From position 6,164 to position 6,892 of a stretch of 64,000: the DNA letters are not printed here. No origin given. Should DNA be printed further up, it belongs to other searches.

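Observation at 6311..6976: Cobalamin riboswitch whose only cargo is an orphan 143-aa soluble protein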

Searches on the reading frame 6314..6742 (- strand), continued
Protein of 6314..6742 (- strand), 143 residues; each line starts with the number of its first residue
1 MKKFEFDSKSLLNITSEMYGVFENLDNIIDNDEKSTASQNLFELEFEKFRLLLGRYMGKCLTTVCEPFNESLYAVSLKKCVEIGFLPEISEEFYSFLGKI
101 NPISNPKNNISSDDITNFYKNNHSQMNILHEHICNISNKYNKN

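Call 31: fold_search(model_id=the predicted structure, library=pdb)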
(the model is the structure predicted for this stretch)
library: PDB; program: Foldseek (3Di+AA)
matches with E <= 10: 144; with E <= 0.001: 0
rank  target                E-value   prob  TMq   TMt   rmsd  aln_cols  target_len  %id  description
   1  7ae6_B                2.1e-01  1.00  0.72  0.72   3.2       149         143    8  Crystal structure of di-AMPylated HEPN(R102A) toxin (released 2020-12-30)
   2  7ae9_B                3.3e-01  0.99  0.68  0.70   3.8       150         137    8  Crystal structure of mono-AMPylated HEPN(R46E) toxin in complex with MNT antitoxin (released 2020-12-30)
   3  3kyi_A                5.0e-01  0.41  0.34  0.37  13.9       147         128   11  Crystal structure of the phosphorylated P1 domain of CheA3 in complex with CheY6 from R. sphaeroides (released 2010-02-16)
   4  7bxo_G                5.5e-01  0.98  0.64  0.69   3.8       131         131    8  Crystal structure of the toxin-antitoxin with AMP-PNP (released 2020-09-30)
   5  8xdj_C                6.1e-01  0.98  0.66  0.71   3.7       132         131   14  Crystal structure of AMPylated HEPN toxin (released 2024-12-18)
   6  7ae9_C                6.8e-01  0.99  0.74  0.74   3.0       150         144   10  Crystal structure of mono-AMPylated HEPN(R46E) toxin in complex with MNT antitoxin (released 2020-12-30)
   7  7ae8_D                6.8e-01  0.97  0.71  0.69   3.6       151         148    8  Crystal structure of HEPN(R102A) toxin (released 2020-12-30)
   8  7ae6_A                6.8e-01  0.95  0.65  0.64   3.7       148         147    9  Crystal structure of di-AMPylated HEPN(R102A) toxin (released 2020-12-30)
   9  8yuf_B                7.2e-01  0.98  0.68  0.72   3.5       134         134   14  Crystal structure of HEPN (Q64A) toxin (released 2025-04-02)
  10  8xdj_A                7.5e-01  0.98  0.67  0.72   3.6       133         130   14  Crystal structure of AMPylated HEPN toxin (released 2024-12-18)
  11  7ae9_D                7.5e-01  0.97  0.69  0.70   3.4       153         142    8  Crystal structure of mono-AMPylated HEPN(R46E) toxin in complex with MNT antitoxin (released 2020-12-30)
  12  8xeh_D                8.0e-01  0.97  0.64  0.72   3.5       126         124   14  Crystal structure of HEPN-MNT complex (released 2024-12-18)
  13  7ae8_A                8.0e-01  0.97  0.70  0.66   3.3       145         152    9  Crystal structure of HEPN(R102A) toxin (released 2020-12-30)
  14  1ylm_A                8.0e-01  0.93  0.59  0.59   3.7       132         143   12  Structure of Cytosolic Protein of Unknown Function YutE from Bacillus subtilis (released 2005-03-01)
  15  7ae2_A                9.3e-01  0.96  0.69  0.70   3.2       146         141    8  Crystal structure of HEPN(H107A-Y109F) toxin in complex with MNT antitoxin (released 2020-12-30)
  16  7ae9_A                9.3e-01  0.94  0.68  0.69   3.7       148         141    7  Crystal structure of mono-AMPylated HEPN(R46E) toxin in complex with MNT antitoxin (released 2020-12-30)
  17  8yuf_A                9.8e-01  0.97  0.68  0.73   3.5       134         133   14  Crystal structure of HEPN (Q64A) toxin (released 2025-04-02)
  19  5yep_B                1.0e+00  0.93  0.64  0.68   3.6       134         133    9  Crystal structure of SO_3166-SO_3165 from Shewanella oneidensis (released 2018-03-28)
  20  8xdj_B                1.1e+00  0.94  0.65  0.69   4.3       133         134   14  Crystal structure of AMPylated HEPN toxin (released 2024-12-18)
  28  5yep_C                2.0e+00  0.84  0.64  0.69   3.3       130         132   10  Crystal structure of SO_3166-SO_3165 from Shewanella oneidensis (released 2018-03-28)
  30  1jog_A                2.1e+00  0.51  0.52  0.55   5.4       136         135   15  Structure of HI0074 from Heamophilus Influenzae reveals the fold of a substrate binding domain of a nucleotidyltransfe (released 2002-12-18)
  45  7bxo_D                3.1e+00  0.51  0.58  0.62   4.2       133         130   11  Crystal structure of the toxin-antitoxin with AMP-PNP (released 2020-09-30)
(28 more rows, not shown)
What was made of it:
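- Closest known: HepT/MntA. Same: The best structural matches are these toxins (call 31).
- The AlphaFold2 model's best Foldseek hits are HEPN toxins 7ae6, 7ae9, 7bxo, 8xdj and 5yep, then HI0074 1jog (call 31).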

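Call 35: search_protein_families(library=pfam, proteins=[P0010, P0011, P0012, P0013, L015:7009-7575:+, L015:8511-8987:+, L020:262-636:+, L017:1318-1530:+, L017:1771-2361:+], max_evalue=1)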
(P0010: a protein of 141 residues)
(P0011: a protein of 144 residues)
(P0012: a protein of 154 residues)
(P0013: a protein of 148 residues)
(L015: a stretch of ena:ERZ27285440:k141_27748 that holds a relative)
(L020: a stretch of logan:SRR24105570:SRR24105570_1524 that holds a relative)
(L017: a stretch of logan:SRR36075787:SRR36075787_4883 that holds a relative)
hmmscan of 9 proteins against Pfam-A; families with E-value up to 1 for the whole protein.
P0010 (141 aa): 0 families

P0011 (144 aa): 0 families

P0012 (154 aa): 2 families
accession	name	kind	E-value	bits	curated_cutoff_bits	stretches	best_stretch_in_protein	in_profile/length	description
PF11574.13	Rpf1_C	-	0.013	16.7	21.2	1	111-146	53-86/88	Resuscitation-promoting factor Rpf1, C-terminal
PF06479.17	Ribonuc_2-5A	-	0.042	14.4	23.3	1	85-149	31-90/127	Ribonuclease 2-5A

P0013 (148 aa): 6 families
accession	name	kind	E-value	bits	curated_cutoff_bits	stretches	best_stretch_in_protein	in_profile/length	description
PF08780.16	NTase_sub_bind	-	0.0013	19.2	31.8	1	60-139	46-124/126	Nucleotidyltransferase substrate binding protein like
PF01934.22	HepT-like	-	0.0026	17.9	23.5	1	20-123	3-104/120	Ribonuclease HepT-like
PF18735.6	HEPN_RiboL-PSP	-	0.0087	16.4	28.4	1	24-138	53-184/191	RiboL-PSP-HEPN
PF13463.12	HTH_27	-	0.036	14.8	22.2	1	71-103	28-65/68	Winged helix DNA-binding domain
PF11845.13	Tll0287-like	-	0.17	12.7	24.1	1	90-146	46-104/144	Tll0287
PF13643.11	DUF4145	-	0.21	12.1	23.1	1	81-123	40-82/88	Domain of unknown function (DUF4145)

L015:7009-7575:+ (189 aa): 2 families
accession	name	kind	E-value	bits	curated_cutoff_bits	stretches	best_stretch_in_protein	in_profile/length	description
PF14091.12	DUF4269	-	6.6e-57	192.5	28.9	1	25-174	2-151/151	Domain of unknown function (DUF4269)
PF23942.1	DUF7277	-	0.04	15.1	27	1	51-101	16-70/87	Domain of unknown function (DUF7277)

L015:8511-8987:+ (159 aa): 4 families
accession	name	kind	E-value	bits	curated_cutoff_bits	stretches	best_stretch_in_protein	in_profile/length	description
PF12900.13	Pyridox_ox_2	-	1e-20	74.6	27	1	11-153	2-139/140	Pyridoxamine 5'-phosphate oxidase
PF01243.27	PNPOx_N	-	2.6e-09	37.9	28.1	1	12-148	3-114/120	Pyridoxamine 5'-phosphate oxidase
PF04299.18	FMN_bind_2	-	0.0051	17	22.4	1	10-126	11-136/168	Putative FMN-binding domain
PF21663.2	WipA_Phos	-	0.069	13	27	1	41-83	103-145/238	WipA-like, phosphatase domain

L020:262-636:+ (125 aa): 4 families
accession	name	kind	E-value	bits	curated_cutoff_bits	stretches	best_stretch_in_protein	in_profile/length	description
PF18765.7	Polbeta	-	3.6e-16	59.5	26.9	1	8-92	3-90/93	Polymerase beta, Nucleotidyltransferase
PF01909.29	NTP_transf_2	-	1.6e-08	35.3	21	1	6-72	2-74/93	Nucleotidyltransferase domain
PF10620.15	MdcG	-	0.04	14.3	26.5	1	36-76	53-93/121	Phosphoribosyl-dephospho-CoA transferase MdcG C-terminal domain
PF20697.3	NTase-conflict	-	0.097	12.5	24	1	16-59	14-59/259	Pol beta superfamily nucleotidyltransferase in conflict systems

L017:1318-1530:+ (71 aa): 0 families

L017:1771-2361:+ (197 aa): 3 families
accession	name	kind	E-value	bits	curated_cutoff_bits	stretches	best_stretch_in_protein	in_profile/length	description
PF13248.11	Zn_ribbon_3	-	0.041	13.8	27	1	3-23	2-22/26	zinc-ribbon domain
PF12773.13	DZR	-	0.076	13.6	27.3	1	3-23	24-44/45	Double zinc ribbon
PF13240.11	Zn_Ribbon_1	-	0.49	10.7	25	0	6-23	2-19/23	zinc-ribbon domain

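Call 37: search_solved_structures(query=A3, max_evalue=10, show_alignments=2)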
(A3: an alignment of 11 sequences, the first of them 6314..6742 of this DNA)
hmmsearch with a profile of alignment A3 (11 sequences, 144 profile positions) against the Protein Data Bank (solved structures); distinct sequences matched with E-value up to 10: 17.
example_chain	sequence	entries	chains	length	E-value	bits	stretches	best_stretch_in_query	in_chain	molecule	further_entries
8kc4_A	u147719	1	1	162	0.051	16.9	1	10-48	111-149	De novo design protein -NA05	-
3b2e_E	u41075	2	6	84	0.18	15.2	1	88-142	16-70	Golgi to ER traffic protein 1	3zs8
3sjb_C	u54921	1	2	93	0.28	14.5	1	88-142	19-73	Golgi to ER traffic protein 1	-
3sja_C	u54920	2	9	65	0.32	14.3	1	88-142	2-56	Golgi to ER traffic protein 1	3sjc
2jua_A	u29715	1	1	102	0.59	13.5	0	8-30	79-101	de novo protein S836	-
3otb_A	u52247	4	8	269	0.71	13.2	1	7-61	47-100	tRNA(His) guanylyltransferase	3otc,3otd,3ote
3vlc_E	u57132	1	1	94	0.72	13.2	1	88-142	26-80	Golgi to ER traffic protein 1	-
7cv1_A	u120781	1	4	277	0.74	13.2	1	7-61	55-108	Probable tRNA(His) guanylyltransferase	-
5xnp_A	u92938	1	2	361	0.98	12.8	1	4-44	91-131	Leucine-rich repeat and fibronectin type-III domain-containing protein 5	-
5xws_A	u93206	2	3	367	1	12.8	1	4-44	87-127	Leucine-rich repeat and fibronectin type-III domain-containing protein 5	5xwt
5xnq_A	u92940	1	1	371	1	12.7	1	4-44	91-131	Leucine-rich repeat and fibronectin type-III domain-containing protein 5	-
6f2o_A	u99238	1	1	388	1.1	12.6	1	4-44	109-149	Leucine-rich repeat and fibronectin type-III domain-containing protein 5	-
9ugr_A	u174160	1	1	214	1.2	12.5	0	7-49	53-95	Syn-F4-Link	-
6kos_A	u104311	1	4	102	1.3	12.4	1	7-55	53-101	SUWA (Super WA20)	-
8h7c_A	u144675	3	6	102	1.4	12.2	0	7-50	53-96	De novo ferric enterobactin esterase Syn-F4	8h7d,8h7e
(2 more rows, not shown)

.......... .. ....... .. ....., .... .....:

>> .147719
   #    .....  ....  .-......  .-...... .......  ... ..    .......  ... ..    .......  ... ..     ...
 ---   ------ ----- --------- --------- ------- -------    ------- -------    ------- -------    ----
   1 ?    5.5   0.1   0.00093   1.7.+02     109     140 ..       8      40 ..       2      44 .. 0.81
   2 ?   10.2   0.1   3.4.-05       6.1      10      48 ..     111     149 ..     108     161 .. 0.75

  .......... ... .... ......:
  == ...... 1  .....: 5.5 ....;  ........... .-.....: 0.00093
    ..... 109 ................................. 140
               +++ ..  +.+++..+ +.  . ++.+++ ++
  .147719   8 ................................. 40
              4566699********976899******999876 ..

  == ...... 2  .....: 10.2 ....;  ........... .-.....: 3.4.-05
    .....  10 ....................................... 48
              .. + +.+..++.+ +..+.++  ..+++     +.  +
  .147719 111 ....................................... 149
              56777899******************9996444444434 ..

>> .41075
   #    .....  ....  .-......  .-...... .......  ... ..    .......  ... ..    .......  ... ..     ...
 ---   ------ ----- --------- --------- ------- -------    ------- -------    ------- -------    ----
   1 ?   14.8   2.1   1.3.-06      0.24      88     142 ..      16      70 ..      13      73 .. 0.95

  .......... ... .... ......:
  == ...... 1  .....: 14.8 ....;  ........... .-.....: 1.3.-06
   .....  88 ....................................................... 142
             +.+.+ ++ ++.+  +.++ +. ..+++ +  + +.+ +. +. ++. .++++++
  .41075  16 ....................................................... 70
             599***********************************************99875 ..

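Call 39: find_homologous_proteins(query=A3, max_evalue=0.001)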
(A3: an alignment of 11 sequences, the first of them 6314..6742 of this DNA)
Query A3 (11 sequences) (143 aa, profile of the alignment): 19 proteins with E <= 0.001 among 975 candidates.
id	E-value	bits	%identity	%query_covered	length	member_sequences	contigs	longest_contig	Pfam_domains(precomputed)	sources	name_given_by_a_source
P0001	3.7e-65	236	93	100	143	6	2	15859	-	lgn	-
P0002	1.8e-63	231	87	99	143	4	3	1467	-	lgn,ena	-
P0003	2.7e-61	224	82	99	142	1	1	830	-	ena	-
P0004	1.8e-60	221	75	100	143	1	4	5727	-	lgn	-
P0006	2.6e-60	221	74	100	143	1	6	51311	-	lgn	-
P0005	1.5e-59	218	74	100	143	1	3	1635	-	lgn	-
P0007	1.9e-59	218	78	94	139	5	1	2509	-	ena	-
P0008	6.0e-59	216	79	94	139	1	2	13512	-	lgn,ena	-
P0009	1.0e-57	212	71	100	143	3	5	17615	-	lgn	-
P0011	9.7e-52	193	36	99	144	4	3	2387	-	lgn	-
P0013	4.3e-46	175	32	55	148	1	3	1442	-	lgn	-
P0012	1.2e-45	173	33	60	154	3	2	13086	-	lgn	-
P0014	1.4e-42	163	34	99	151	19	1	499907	-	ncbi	-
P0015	3.6e-42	162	29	69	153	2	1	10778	-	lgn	-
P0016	5.1e-39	152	24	99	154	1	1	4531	-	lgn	-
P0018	7.8e-35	138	30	70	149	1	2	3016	-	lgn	-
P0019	3.7e-34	136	28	78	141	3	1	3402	-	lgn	-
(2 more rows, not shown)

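Call 41: find_encoding_contigs(protein=P0014, flank=8000, max_places=3)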
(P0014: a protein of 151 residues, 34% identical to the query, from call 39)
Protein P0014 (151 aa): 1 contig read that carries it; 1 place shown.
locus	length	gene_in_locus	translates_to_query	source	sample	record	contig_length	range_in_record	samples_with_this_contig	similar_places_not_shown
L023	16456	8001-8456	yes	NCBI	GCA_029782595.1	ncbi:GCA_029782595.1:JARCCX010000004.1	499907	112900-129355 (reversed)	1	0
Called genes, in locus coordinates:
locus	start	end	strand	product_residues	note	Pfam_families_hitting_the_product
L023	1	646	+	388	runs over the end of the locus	PF01773:Nucleos_tra2_N, PF07670:Gate, PF07662:Nucleos_tra2_C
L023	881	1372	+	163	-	-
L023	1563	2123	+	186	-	PF17248:DUF5317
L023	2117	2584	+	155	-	-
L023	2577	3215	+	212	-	PF04647:AgrB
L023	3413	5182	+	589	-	PF00990:GGDEF, PF13487:HD_5, PF01966:HD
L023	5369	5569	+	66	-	-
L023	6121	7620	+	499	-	PF13396:PLDc_N, PF13091:PLDc_2, PF00614:PLDc (faint), PF13091:PLDc_2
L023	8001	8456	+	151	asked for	-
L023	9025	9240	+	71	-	-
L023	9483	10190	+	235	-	-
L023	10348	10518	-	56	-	PF27208:TP_0214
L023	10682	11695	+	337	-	PF03590:AsnA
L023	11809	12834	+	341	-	PF00753:Lactamase_B, PF23023:Anti-Pycsar_Apyc1 (weak), PF19583:ODP (weak)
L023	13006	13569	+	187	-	-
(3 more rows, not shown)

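Call 43: list_cluster_members(proteins=[P0014, P0010, window:6314-6742:-])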
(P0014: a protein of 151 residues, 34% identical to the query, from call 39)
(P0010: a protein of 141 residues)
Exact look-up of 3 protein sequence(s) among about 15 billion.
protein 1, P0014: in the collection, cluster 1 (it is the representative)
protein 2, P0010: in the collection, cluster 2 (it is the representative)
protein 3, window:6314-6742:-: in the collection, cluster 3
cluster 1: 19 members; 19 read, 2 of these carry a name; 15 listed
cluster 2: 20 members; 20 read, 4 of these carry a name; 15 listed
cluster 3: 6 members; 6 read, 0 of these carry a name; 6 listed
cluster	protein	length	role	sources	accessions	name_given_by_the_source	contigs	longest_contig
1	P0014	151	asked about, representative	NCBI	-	-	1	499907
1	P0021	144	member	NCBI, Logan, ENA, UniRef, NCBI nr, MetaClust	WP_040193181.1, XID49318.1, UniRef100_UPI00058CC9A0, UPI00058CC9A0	hypothetical protein [Clostridium culturomicium] | hypothetical protein n=1 Tax=Clostridium culturomicium TaxID=1499683 RepID=UPI00058CC9A0 | status=active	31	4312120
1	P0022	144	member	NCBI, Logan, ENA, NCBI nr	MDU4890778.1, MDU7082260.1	MAG: hypothetical protein E6344_01110 [Clostridium sp.] | hypothetical protein [Clostridium sp.]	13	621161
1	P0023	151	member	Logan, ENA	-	-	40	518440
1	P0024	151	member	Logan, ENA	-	-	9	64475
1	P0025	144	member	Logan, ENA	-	-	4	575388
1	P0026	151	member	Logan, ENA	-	-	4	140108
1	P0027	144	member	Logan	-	-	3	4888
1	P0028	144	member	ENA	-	-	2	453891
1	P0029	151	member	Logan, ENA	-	-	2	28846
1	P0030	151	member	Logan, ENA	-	-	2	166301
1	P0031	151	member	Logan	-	-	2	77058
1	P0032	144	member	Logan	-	-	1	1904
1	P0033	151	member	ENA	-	-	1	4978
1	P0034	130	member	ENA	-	-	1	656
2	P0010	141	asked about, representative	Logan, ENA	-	-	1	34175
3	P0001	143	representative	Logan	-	-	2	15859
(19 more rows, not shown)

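Call 53: search_solved_structures(query=A5, max_evalue=10, show_alignments=1)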
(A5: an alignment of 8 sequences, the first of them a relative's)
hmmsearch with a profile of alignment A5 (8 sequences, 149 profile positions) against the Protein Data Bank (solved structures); distinct sequences matched with E-value up to 10: 12.
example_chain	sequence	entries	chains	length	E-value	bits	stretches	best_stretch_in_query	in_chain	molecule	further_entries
8yuf_A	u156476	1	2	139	0.015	18.3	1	81-137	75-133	Nucleotidyltransferase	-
8xdj_A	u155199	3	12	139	0.016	18.2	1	82-137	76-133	HEPN toxin | HEPN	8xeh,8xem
8her_B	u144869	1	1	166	0.13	15.3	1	79-142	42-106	Anti-sigma factor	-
2hp7_A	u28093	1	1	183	0.33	13.9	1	41-90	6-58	Flagellar motor switch protein FliM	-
4fhr_A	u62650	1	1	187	0.34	13.9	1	41-90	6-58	Flagellar motor switch protein FliM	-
4qrm_A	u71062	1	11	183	0.36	13.8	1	41-90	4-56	Flagellar motor switch protein FliM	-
3soh_A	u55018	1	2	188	0.38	13.7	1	41-90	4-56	Flagellar motor switch protein FliM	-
3jys_A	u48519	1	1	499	0.76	12.8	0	9-51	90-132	SusD superfamily protein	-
2wh5_A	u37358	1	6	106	0.98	12.4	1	96-131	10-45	ACYL-COA-BINDING DOMAIN-CONTAINING PROTEIN 4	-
2b1e_A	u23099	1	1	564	5.4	10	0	123-146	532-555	Exocyst complex component EXO70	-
2pfv_A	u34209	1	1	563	5.4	10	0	123-146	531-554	Exocyst complex component EXO70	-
2b7m_A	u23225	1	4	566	5.5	10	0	123-146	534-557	Exocyst complex component EXO70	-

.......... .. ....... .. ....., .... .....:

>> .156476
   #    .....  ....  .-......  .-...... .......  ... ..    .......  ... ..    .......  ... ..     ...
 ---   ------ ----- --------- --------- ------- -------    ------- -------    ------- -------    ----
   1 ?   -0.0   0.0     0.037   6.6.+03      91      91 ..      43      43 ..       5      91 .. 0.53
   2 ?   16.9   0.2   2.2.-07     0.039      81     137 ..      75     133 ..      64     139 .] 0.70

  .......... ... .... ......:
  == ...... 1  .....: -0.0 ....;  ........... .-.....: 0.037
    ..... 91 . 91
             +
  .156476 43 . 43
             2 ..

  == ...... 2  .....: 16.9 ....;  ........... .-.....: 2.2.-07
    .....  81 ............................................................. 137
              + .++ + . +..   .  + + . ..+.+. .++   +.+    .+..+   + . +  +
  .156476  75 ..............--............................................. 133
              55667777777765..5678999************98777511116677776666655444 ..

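Call 54: search_protein_families(library=pfam, alignment_id=A5, max_evalue=1)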
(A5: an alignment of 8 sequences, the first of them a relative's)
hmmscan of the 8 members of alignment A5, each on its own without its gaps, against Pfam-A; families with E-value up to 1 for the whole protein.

A. member 1, P0012 (154 aa): 2 families
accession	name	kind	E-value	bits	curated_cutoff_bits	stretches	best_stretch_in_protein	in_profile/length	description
PF11574.13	Rpf1_C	-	0.013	16.7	21.2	1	111-146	53-86/88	Resuscitation-promoting factor Rpf1, C-terminal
PF06479.17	Ribonuc_2-5A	-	0.042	14.4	23.3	1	85-149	31-90/127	Ribonuclease 2-5A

B. families by the number of members that match (of 8 scanned): 21 families
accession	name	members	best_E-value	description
PF01934.22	HepT-like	6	3.6e-05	Ribonuclease HepT-like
PF08780.16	NTase_sub_bind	5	0.00013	Nucleotidyltransferase substrate binding protein like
PF18735.6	HEPN_RiboL-PSP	5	0.00051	RiboL-PSP-HEPN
PF11574.13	Rpf1_C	3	0.013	Resuscitation-promoting factor Rpf1, C-terminal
PF06479.17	Ribonuc_2-5A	3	0.022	Ribonuclease 2-5A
PF18730.6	HEPN_Cthe2314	2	0.0006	Cthe_2314-like HEPN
PF20797.2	HepT-like_2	2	0.00095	HepT-like protein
PF10241.14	KxDL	2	0.03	Uncharacterized conserved protein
PF18708.6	MapZ_C2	2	0.071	MapZ extracellular C-terminal domain 2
PF05218.19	DUF713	1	0.00031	Protein of unknown function (DUF713)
PF18737.6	HEPN_MAE_28990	1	0.0087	MAE_28990/MAE_18760-like HEPN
PF04645.17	DUF603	1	0.016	Protein of unknown function, DUF603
PF06306.17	CgtA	1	0.021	Beta-1,4-N-acetylgalactosaminyltransferase (CgtA)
PF14644.12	DUF4456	1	0.028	Domain of unknown function (DUF4456)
PF16453.11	IQ_SEC7_PH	1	0.032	PH domain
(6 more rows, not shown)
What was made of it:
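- Clade B members hit Pfam HepT-like (6 of 8) and NTase_sub_bind (5 of 8) below threshold, and PDB HEPN toxins 8yuf/8xdj at E 0.015 (calls 53, 54).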

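Call 55: search_protein_families(library=padloc, proteins=[window:6314-6742:-, P0010, P0021, P0012, P0013, P0018], max_evalue=1)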
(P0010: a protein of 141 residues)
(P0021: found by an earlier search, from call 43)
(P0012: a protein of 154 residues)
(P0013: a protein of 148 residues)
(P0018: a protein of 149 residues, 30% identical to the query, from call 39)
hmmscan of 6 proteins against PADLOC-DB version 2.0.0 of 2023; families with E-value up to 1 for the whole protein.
window:6314-6742:- (143 aa): 0 families

P0010 (141 aa): 0 families

P0021 (144 aa): 0 families

P0012 (154 aa): 1 family
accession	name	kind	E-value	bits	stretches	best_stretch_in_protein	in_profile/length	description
PDLC04951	PDC-S19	-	0.00092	16.4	1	27-115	14-106/357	-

P0013 (148 aa): 0 families

P0018 (149 aa): 0 families
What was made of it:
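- Tried and rejected: No hit for clade A (call 55).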

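Call 66: find_encoding_contigs(protein=P0018, flank=3000, max_places=2)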
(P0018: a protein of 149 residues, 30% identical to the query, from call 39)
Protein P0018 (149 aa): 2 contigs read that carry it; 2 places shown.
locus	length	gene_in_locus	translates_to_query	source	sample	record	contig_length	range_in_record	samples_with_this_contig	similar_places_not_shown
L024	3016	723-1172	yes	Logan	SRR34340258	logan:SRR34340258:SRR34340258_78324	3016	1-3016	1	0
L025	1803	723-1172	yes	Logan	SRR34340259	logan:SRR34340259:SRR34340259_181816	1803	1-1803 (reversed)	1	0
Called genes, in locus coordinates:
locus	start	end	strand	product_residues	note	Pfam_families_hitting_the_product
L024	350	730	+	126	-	PF01909:NTP_transf_2, PF18765:Polbeta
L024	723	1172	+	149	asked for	-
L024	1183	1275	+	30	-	-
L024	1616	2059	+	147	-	-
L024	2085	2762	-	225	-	PF00027:cNMP_binding, PF13545:HTH_Crp_2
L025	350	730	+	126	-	PF01909:NTP_transf_2, PF18765:Polbeta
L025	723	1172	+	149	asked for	-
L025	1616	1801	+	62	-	?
